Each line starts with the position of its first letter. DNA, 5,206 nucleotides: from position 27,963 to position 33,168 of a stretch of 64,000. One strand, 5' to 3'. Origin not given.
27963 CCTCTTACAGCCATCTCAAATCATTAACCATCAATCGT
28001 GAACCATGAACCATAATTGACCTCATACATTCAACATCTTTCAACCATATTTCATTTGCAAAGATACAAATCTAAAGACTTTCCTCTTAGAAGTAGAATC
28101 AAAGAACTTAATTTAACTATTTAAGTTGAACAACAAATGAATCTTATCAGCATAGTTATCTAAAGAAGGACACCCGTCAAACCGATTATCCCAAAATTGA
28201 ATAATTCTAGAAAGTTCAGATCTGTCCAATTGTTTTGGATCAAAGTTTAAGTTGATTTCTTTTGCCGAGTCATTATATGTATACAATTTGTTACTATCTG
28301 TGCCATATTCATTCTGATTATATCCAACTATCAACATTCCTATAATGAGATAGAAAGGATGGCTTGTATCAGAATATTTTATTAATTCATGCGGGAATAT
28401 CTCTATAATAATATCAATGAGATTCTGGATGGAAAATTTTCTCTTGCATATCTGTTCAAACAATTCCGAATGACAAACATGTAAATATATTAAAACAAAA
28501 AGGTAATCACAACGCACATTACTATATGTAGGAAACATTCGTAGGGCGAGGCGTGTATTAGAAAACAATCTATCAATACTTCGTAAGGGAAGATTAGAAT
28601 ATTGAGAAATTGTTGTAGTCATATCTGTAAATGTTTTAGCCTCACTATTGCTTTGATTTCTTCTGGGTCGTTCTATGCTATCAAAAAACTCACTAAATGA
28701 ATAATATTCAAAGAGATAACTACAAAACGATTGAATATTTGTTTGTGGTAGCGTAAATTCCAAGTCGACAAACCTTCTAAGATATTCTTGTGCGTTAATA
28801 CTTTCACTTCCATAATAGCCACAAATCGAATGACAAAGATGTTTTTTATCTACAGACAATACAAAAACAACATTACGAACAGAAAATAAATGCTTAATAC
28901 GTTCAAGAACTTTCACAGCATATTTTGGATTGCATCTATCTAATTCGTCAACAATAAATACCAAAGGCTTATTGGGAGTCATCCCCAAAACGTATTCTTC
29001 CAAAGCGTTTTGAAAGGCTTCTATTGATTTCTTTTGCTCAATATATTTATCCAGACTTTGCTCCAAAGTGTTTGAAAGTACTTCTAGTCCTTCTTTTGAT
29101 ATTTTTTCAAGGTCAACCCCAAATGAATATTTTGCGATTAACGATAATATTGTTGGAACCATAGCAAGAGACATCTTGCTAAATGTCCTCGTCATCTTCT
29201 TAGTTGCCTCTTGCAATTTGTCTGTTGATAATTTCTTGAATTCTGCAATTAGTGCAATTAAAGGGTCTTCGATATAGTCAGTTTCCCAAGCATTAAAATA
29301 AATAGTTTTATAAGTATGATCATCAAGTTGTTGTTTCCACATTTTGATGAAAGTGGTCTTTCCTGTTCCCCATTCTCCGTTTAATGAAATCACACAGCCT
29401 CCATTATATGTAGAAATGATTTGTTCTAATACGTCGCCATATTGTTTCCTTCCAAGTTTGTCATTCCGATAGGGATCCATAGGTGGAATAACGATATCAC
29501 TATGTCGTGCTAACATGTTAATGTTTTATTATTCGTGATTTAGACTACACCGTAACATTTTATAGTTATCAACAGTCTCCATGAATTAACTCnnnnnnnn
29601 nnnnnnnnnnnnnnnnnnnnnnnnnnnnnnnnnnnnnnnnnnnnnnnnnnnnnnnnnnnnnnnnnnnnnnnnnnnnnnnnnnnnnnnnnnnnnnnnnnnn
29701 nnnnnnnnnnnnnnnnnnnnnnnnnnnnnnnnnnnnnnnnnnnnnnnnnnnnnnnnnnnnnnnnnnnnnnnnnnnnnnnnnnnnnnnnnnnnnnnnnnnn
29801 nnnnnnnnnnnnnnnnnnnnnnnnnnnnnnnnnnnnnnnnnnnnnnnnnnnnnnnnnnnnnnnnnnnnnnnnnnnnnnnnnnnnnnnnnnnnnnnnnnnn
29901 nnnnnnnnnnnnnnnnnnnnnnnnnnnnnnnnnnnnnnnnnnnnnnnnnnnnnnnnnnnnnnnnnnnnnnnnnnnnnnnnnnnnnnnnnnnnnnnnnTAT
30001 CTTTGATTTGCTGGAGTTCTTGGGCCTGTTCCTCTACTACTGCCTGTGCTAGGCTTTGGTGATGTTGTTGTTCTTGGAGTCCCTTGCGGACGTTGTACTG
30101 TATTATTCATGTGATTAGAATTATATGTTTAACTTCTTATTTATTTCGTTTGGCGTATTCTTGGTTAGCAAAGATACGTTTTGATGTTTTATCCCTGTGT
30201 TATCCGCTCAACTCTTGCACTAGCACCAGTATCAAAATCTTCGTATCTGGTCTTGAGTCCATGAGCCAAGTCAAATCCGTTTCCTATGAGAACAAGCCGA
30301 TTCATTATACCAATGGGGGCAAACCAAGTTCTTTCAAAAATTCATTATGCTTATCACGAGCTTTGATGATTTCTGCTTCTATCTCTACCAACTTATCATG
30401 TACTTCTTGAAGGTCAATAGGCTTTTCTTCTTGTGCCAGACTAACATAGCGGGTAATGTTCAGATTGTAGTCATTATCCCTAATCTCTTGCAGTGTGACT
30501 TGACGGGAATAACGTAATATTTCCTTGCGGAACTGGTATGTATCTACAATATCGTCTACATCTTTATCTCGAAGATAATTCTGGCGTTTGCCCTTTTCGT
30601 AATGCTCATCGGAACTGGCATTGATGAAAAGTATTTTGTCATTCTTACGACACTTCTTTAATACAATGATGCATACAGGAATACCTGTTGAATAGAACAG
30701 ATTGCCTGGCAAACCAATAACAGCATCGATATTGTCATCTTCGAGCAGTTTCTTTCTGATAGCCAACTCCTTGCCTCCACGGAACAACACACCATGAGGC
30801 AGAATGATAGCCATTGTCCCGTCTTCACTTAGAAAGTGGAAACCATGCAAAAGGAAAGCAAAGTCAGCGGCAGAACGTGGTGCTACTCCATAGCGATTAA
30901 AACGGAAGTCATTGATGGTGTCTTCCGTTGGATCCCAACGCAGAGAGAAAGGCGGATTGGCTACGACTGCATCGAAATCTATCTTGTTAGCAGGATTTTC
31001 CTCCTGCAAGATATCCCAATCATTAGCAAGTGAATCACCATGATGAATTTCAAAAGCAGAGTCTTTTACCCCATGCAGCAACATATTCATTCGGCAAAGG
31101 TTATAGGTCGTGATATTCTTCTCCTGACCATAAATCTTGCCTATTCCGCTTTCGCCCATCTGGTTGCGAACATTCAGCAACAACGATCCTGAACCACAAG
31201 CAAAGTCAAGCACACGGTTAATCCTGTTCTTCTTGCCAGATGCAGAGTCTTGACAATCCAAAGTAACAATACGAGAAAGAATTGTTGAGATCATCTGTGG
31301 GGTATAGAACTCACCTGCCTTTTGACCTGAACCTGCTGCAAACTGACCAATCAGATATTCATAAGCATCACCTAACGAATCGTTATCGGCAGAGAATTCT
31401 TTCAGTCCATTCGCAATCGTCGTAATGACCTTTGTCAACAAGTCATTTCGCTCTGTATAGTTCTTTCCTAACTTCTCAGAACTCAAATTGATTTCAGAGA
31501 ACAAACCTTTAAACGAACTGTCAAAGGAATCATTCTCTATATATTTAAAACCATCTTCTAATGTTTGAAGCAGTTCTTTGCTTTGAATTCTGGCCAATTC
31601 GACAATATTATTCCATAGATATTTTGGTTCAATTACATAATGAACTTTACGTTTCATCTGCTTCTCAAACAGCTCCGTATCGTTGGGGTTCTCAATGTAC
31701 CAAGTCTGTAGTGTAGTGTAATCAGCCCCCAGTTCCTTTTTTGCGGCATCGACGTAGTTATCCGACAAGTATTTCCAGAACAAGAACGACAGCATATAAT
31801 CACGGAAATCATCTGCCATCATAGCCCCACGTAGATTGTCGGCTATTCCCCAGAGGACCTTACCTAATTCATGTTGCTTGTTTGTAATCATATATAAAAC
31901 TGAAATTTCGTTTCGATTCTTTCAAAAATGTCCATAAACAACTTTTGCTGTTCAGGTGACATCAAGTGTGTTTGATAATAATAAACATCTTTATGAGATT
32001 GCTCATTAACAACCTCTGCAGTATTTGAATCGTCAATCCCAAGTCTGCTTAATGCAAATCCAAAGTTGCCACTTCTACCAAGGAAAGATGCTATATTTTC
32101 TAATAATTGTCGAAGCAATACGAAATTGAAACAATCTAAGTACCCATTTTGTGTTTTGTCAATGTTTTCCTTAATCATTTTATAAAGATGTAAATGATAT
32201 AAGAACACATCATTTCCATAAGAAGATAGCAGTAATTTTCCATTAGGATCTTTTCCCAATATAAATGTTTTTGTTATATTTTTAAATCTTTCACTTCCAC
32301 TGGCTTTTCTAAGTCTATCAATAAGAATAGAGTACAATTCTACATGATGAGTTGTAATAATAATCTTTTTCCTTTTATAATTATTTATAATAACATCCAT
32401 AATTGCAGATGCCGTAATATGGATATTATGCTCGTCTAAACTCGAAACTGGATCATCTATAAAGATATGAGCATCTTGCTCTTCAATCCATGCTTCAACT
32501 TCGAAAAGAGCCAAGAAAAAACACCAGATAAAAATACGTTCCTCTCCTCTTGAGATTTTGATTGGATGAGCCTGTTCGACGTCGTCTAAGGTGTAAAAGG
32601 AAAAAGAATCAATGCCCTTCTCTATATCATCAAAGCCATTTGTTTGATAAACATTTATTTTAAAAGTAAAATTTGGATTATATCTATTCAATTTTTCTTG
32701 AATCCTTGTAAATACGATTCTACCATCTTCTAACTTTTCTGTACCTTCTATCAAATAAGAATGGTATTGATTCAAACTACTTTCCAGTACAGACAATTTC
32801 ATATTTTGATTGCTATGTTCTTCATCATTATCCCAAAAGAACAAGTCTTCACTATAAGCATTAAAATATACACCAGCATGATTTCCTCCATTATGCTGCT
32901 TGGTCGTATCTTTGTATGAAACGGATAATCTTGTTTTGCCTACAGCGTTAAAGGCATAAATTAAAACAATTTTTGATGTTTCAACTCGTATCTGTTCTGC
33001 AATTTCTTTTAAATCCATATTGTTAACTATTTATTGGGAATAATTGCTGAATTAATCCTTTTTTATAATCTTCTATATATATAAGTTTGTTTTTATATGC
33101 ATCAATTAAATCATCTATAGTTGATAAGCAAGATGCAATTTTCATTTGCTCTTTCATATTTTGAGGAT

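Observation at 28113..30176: Micro-ORF + 3-TM protein + KAP P-loop NTPase: candidate uncharacterised three-gene defence module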

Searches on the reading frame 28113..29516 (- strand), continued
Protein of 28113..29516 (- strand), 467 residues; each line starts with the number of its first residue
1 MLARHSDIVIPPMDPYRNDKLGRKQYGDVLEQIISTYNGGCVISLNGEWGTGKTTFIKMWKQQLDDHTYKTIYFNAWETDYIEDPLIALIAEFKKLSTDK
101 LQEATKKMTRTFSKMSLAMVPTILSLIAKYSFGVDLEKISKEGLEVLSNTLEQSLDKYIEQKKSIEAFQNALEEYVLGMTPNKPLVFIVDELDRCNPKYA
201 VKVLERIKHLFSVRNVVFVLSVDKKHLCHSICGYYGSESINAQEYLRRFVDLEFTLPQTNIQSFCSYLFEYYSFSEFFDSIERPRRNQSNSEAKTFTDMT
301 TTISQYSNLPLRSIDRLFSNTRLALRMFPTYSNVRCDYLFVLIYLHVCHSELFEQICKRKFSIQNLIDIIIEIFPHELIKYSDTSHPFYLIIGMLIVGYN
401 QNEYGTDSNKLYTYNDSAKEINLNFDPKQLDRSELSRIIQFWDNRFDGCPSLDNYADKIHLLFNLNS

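Call 96: predict_structure(alignment_id=A6)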
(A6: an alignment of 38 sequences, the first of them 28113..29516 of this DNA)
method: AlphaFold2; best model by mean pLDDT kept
length: 467 residues; sequences in the alignment: 38
mean_pLDDT: 82.7   pTM: 0.78
mean pLDDT of the five models: 82.7, 82.7, 82.2, 81.4, 78.6
residues with pLDDT >= 90: 186; 70-90: 208; 50-70: 43; < 50: 30
segments of 3 or more residues with pLDDT < 50: 119-144
pLDDT, mean of each block of 10 residues (from residue 1): 71 90 91 88 90 92 95 91 79 80 80 61 38 41 51 64 80 87 91 87 85 92 90 82 87 89 92 87 67 87 91 91 86 86 94 93 94 93 91 92 76 84 91 92 75 87 57
secondary structure, 60 per line:
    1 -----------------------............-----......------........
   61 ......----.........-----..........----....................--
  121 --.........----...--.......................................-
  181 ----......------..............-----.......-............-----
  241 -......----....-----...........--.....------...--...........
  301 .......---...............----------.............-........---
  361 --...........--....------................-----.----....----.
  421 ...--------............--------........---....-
elements in order: H24-35 E41-46 H53-66 E71-75 H76-79 H85-94 H99-118 H123-131 H141-179 E185-190 H197-210 E216-222 H224-235 H242-247 E252-255 H261-271 H274-278 H290-307 H311-325 H336-348 H350-357 H363-373 H376-379 H386-400 E412-415 E420-423 H432-443 H452-459 H463-466

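Call 98: fold_search(model_id=the predicted structure, library=pdb)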
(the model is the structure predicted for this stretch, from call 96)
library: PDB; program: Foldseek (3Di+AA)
matches with E <= 10: 1225; with E <= 0.001: 29
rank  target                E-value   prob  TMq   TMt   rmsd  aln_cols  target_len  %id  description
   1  8fnu_A                1.3e-06  1.00  0.37  0.24  17.8       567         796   14  Structure of RdrA from Streptococcus suis RADAR defense system (released 2023-02-01)
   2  8hra_E                1.0e-05  1.00  0.47  0.29  10.0       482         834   13  Structure of heptameric RdrA ring in RNA-loading state (released 2023-02-01)
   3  8hr8_C                1.5e-05  1.00  0.44  0.27  10.7       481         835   13  Structure of heptameric RdrA ring (released 2023-02-01)
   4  8hr8_F                2.2e-05  1.00  0.48  0.29  10.0       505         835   12  Structure of heptameric RdrA ring (released 2023-02-01)
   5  1w5t_C                2.4e-05  1.00  0.32  0.37  20.8       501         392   13  Structure of the Aeropyrum Pernix ORC2 protein (ADPNP-ADP complexes) (released 2004-10-05)
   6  8hrb_A                2.6e-05  1.00  0.42  0.26  11.0       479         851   13  Structure of tetradecameric RdrA ring in RNA-loading state (released 2023-02-01)
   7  8hr8_G                2.8e-05  1.00  0.45  0.27   9.8       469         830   15  Structure of heptameric RdrA ring (released 2023-02-01)
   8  8hr8_A                3.1e-05  1.00  0.43  0.27   9.8       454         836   14  Structure of heptameric RdrA ring (released 2023-02-01)
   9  8hra_C                3.6e-05  1.00  0.42  0.26  10.9       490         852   12  Structure of heptameric RdrA ring in RNA-loading state (released 2023-02-01)
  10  2qby_A                5.8e-05  1.00  0.36  0.44  15.6       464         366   13  Crystal structure of a heterodimer of Cdc6/Orc1 initiators bound to origin DNA (from S. solfataricus) (released 2007-09-11)
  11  1w5t_A                7.3e-05  1.00  0.33  0.38  16.3       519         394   11  Structure of the Aeropyrum Pernix ORC2 protein (ADPNP-ADP complexes) (released 2004-10-05)
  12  8s0e_D                9.7e-05  1.00  0.24  0.27  19.2       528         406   12  H. sapiens OCCM bound to double stranded DNA (released 2024-10-02)
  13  8fnw_M                1.0e-04  1.00  0.43  0.28   9.0       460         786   14  Structure of RdrA-RdrB complex from Escherichia coli RADAR defense system (released 2023-02-01)
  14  8hr8_E                1.4e-04  1.00  0.44  0.27   9.0       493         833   13  Structure of heptameric RdrA ring (released 2023-02-01)
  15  1fnn_A                1.5e-04  1.00  0.34  0.40  12.7       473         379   13  CRYSTAL STRUCTURE OF CDC6P FROM PYROBACULUM AEROPHILUM (released 2000-10-04)
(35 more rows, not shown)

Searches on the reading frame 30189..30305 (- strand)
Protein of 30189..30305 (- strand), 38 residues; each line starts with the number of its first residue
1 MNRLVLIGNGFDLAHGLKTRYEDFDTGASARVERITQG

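Call 4: search_protein_families(library=pfam, proteins=[window:30189-30305:-], max_evalue=0.1)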
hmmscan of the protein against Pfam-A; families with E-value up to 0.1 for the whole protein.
window:30189-30305:- (38 aa): 1 family
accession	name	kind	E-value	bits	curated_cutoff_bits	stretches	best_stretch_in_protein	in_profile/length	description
PF14253.11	AbiH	-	5.3e-09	37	30.9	1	4-25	1-22/260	Bacteriophage abortive infection AbiH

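Call 5: search_protein_families(library=padloc, proteins=[window:30189-30305:-], max_evalue=0.1)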
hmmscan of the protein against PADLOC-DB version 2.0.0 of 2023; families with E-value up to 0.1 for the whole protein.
window:30189-30305:- (38 aa): 1 family
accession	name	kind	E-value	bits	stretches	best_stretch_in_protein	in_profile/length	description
PDLC02345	AbiH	-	6e-08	30.6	1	3-26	2-25/343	AbiH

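Call 73: search_dna_similar(query=window:30189-30305:-, collection=plasmids, mode=protein, max_evalue=1, max_rows=8)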
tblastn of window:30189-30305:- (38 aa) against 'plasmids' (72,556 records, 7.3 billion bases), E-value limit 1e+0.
Records with a match: 329; places in all: 336; records where one place covers at least 80% of the query: 55.
Best place of each record, by identity: 80-90% 1; 60-80% 211; <60% 117.
By first word of the organism name: Enterococcus 181; Klebsiella 45; Providencia 21; Bacillus 18; Escherichia 14; Lactiplantibacillus 11; Salmonella 4; Rhizobium 3; Lactococcus 3; Shigella 3; and 21 more.
By predicted mobility (MOB-suite, as given by PLSDB): non-mobilizable 163; conjugative 131; mobilizable 35.
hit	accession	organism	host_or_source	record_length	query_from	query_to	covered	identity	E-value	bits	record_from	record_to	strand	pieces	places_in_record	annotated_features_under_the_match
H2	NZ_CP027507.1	Enterococcus faecium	Homo sapiens,not_blood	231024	1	34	89%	61.8%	1e-4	43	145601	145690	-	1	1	AbiH family protein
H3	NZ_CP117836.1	Alkalihalophilus pseudofirmus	cell culture,soil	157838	1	36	95%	52.8%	8e-5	44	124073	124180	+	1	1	bacteriophage abortive infection AbiH family protein | DNA-binding protein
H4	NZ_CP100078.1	Klebsiella pneumoniae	Homo sapiens,throat swab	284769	3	37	92%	51.4%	1e-1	34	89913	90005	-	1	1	bacteriophage abortive infection AbiH family protein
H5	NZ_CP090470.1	Klebsiella pneumoniae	Homo sapiens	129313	3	37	92%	51.4%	1e-1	34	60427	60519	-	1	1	bacteriophage abortive infection AbiH family protein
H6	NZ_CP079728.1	Klebsiella pneumoniae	Homo sapiens,urine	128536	3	37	92%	51.4%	1e-1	34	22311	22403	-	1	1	bacteriophage abortive infection AbiH family protein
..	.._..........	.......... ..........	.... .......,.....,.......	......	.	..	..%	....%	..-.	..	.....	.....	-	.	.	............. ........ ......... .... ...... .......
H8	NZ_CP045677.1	Klebsiella pneumoniae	Homo sapiens,rectum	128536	3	37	92%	51.4%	1e-1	34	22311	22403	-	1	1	bacteriophage abortive infection AbiH family protein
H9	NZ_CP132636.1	Klebsiella pneumoniae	Homo sapiens,wound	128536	3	37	92%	51.4%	1e-1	34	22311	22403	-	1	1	bacteriophage abortive infection AbiH family protein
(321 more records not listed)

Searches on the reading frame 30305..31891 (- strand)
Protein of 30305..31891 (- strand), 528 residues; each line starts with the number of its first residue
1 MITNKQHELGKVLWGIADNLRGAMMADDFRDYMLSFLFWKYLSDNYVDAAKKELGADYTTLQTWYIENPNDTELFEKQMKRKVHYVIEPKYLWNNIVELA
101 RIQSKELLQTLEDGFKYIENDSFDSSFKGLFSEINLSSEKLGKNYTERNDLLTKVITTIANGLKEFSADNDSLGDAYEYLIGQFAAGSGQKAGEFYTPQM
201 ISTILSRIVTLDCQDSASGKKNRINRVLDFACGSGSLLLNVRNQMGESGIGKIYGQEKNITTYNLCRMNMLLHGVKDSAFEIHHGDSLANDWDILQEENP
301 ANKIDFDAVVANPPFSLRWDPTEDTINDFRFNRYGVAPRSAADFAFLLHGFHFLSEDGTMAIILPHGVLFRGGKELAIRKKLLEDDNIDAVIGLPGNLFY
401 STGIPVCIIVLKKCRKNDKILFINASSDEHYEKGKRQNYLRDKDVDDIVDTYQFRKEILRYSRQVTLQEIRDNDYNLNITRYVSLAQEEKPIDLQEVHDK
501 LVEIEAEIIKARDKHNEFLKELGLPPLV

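Call 4: search_protein_families(library=pfam, proteins=[window:30305-31891:-], max_evalue=0.1)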
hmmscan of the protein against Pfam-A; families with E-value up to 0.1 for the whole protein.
window:30305-31891:- (528 aa): 7 families
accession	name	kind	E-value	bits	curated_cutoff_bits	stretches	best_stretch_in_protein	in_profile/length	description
PF02384.22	N6_Mtase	-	2.5e-102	342.8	20.4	1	169-489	2-309/311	N-6 DNA Methylase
PF12161.14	HsdM_N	-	3e-22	80.2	24.5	1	10-159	2-135/135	HsdM N-terminal domain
PF07669.17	Eco57I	-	2.2e-10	41.3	25.3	1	253-394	3-165/171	Eco57I restriction-modification methylase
PF05175.20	MTS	-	0.00012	22.2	23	1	223-318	31-111/170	Methyltransferase small domain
PF13847.12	Methyltransf_31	-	0.049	13.8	27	0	225-282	5-60/145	Methyltransferase domain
PF20473.4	MmeI_Mtase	-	0.054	13.1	27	0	280-322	110-152/259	MmeI, DNA-methyltransferase domain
PF03602.21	Cons_hypoth95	-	0.096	12.8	24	0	224-317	42-125/182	Conserved hypothetical protein 95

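Call 5: search_protein_families(library=padloc, proteins=[window:30305-31891:-], max_evalue=0.1)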
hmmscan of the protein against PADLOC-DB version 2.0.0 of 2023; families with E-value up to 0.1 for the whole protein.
window:30305-31891:- (528 aa): 43 families (the best 25 are shown)
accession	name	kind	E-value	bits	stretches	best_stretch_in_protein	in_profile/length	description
PDLC03022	MTase_I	-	5.3e-156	519.3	1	6-495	3-486/857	Type I methyltransferase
PDLC03027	MTase_I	-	4.8e-106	354.1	2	138-497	102-451/810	Type I methyltransferase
PDLC03031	MTase_I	-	8.9e-90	300.1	1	9-494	8-495/834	Type I methyltransferase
PDLC03032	MTase_I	-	4.8e-81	271.2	2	138-501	102-454/1001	Type I methyltransferase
PDLC03020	MTase_I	-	8e-76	253.8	1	4-400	2-392/410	Type I methyltransferase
PDLC03038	MTase_I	-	4.5e-63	211.4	1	5-497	5-465/896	Type I methyltransferase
PDLC03039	MTase_I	-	4.5e-58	195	1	6-485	4-451/708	Type I methyltransferase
PDLC03021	MTase_I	-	1.9e-55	186.6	1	76-520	50-490/491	Type I methyltransferase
PDLC03019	MTase_I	-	4.5e-55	185.4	1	11-511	10-484/932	Type I methyltransferase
PDLC03029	MTase_I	-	3.6e-51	172.4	1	3-456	3-452/661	Type I methyltransferase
PDLC04134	mad2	-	3e-50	169.5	1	5-453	137-485/492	mads_2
PDLC03028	MTase_I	-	4.3e-50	168.8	1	9-525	729-1232/1236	Type I methyltransferase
PDLC03033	MTase_I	-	2e-46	157.1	1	26-515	30-524/541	Type I methyltransferase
PDLC03035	MTase_I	-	1.8e-43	147.1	2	5-427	6-404/653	Type I methyltransferase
PDLC03240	MTase_II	-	1.1e-39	134.6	1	7-489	6-472/511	Type II methyltransferase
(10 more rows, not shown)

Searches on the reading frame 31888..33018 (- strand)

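Call 4: search_protein_families(library=pfam, proteins=[window:31888-33018:-], max_evalue=0.1)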
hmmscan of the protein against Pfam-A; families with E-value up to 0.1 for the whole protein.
window:31888-33018:- (376 aa): 1 family
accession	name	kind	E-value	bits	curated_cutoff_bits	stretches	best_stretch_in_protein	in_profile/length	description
PF13166.12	AAA_13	-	3.8e-16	59.4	36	1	71-365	428-712/713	AAA domain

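Call 5: search_protein_families(library=padloc, proteins=[window:31888-33018:-], max_evalue=0.1)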
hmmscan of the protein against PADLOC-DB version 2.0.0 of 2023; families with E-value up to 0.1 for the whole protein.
window:31888-33018:- (376 aa): 15 families
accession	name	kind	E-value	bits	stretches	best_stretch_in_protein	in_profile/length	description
PDLC02360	PrrC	-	1.4e-86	288.9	1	2-375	20-347/372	PrrC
PDLC04887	PDC-S06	-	5.3e-14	49.8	1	66-256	467-644/790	-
PDLC04898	PDC-S06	-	1.3e-10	38.2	1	155-373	533-741/752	-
PDLC04896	PDC-S06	-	2.3e-09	34.4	1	153-308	497-650/732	-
PDLC04886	PDC-S06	-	9.5e-09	32.6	1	63-368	410-712/727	-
PDLC04893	PDC-S06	-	7.2e-07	26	1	146-249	611-708/862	-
PDLC04891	PDC-S06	-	9e-07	25.7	1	155-250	623-710/858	-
PDLC04888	PDC-S06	-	2.5e-06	23.9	1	156-254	625-711/851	-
PDLC03865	LmuB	-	1.2e-05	21.7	1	184-236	935-985/1007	-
PDLC04897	PDC-S06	-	5.1e-05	20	1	66-229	426-582/727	-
PDLC04892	PDC-S06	-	9e-05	18.9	1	169-224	624-673/843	-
PDLC04890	PDC-S06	-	0.0002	18.1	1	153-370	495-714/732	-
PDLC04895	PDC-S06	-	0.00021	17.9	1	167-237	574-641/784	-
PDLC04894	PDC-S06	-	0.00074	16.2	1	155-345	504-699/740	-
PDLC04135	mad3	-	0.0023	15.6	1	69-228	191-326/374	mads_3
